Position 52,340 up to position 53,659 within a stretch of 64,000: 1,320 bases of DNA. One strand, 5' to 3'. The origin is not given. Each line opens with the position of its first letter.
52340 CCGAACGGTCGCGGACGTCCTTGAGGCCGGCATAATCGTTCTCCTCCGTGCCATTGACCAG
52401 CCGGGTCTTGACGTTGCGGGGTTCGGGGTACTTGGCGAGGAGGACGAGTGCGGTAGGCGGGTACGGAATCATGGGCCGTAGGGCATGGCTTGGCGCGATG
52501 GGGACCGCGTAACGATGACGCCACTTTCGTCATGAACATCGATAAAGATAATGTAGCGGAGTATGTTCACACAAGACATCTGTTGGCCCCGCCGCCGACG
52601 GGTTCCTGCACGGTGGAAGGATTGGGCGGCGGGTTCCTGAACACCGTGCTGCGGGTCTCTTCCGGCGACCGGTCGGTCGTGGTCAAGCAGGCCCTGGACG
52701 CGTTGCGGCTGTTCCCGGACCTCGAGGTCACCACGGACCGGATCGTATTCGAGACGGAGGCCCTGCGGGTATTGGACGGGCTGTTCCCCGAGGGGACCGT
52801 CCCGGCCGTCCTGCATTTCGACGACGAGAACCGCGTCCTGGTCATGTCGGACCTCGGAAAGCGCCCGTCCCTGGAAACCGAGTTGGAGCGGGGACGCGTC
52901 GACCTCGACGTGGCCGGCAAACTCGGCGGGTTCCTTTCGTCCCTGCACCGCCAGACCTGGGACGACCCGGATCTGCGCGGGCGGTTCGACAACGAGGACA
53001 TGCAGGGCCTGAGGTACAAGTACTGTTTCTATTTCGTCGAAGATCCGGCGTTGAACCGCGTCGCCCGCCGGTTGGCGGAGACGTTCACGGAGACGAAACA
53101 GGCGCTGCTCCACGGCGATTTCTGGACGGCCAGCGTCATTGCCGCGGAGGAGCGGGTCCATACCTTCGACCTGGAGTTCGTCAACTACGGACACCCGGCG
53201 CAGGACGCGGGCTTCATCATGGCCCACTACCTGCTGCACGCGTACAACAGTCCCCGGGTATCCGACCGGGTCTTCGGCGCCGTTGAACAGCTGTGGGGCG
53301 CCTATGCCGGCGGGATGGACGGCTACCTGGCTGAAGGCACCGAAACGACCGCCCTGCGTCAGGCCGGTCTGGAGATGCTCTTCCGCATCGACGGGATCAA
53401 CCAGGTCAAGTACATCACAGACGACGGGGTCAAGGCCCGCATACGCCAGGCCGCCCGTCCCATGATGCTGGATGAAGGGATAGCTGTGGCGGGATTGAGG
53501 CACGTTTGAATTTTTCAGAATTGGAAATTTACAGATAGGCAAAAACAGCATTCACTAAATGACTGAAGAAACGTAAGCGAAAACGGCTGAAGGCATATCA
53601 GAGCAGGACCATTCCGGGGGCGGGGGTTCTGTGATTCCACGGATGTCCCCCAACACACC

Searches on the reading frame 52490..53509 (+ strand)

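Call 69: search_protein_families(library=pfam, proteins=[window:52490-53509:+], max_evalue=0.0001)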
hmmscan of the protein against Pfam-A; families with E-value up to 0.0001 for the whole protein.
window:52490-53509:+ (339 aa): 1 family
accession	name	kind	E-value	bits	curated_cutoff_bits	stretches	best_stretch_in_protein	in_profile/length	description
PF01636.29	APH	-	1.5e-12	48.2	23.2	1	41-247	1-211/239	Phosphotransferase enzyme family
